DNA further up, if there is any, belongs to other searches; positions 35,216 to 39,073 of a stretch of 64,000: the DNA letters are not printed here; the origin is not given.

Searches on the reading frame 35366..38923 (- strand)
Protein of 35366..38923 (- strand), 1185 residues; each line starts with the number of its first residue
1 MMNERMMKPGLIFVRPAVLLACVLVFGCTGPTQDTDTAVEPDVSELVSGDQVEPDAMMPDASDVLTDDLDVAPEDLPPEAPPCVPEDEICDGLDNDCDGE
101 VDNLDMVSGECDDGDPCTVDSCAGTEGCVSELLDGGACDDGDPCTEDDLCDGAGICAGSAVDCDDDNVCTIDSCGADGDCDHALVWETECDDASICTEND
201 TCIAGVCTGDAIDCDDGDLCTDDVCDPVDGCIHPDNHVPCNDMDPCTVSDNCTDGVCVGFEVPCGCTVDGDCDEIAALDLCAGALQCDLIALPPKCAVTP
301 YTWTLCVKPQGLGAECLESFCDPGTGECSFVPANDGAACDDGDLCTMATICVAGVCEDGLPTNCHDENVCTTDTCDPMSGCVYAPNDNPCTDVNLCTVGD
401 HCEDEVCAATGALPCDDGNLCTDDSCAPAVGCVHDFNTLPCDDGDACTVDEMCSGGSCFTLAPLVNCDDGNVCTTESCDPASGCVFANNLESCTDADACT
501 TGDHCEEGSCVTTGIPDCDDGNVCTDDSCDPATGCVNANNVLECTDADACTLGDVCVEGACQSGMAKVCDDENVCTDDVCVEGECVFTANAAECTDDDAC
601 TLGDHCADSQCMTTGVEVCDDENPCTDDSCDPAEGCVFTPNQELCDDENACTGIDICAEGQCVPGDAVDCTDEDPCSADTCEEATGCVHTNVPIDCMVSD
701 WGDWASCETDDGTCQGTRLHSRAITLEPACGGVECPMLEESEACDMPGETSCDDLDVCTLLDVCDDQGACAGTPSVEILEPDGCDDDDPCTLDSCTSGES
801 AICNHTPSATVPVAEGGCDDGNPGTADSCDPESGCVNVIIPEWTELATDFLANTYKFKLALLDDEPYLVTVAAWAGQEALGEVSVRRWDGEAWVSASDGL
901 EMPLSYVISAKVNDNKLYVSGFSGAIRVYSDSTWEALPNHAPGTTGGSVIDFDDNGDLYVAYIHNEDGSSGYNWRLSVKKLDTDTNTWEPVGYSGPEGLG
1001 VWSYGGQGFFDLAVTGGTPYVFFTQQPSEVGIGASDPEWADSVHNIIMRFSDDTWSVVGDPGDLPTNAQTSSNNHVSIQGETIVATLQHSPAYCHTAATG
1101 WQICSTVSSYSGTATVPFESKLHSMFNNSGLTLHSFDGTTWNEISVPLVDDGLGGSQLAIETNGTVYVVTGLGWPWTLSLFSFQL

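Call 8: search_protein_families(library=pfam, proteins=[window:35366-38923:-], max_evalue=0.01)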
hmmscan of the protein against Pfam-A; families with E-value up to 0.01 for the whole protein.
window:35366-38923:- (1185 aa): 2 families
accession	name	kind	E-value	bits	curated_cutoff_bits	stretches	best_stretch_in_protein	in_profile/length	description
PF00526.23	Dicty_CTDC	-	9.9e-44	147.2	27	10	619-640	2-23/24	Dictyostelium (slime mold) repeat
PF19028.6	TSP1_spondin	-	2.7e-10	40.8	41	1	696-746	1-49/52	Spondin-like TSP1 domain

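Call 38: search_protein_families(library=ncbifam, proteins=[window:35366-38923:-], max_evalue=0.01)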
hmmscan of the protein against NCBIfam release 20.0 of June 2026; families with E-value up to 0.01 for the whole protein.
window:35366-38923:- (1185 aa): 0 families
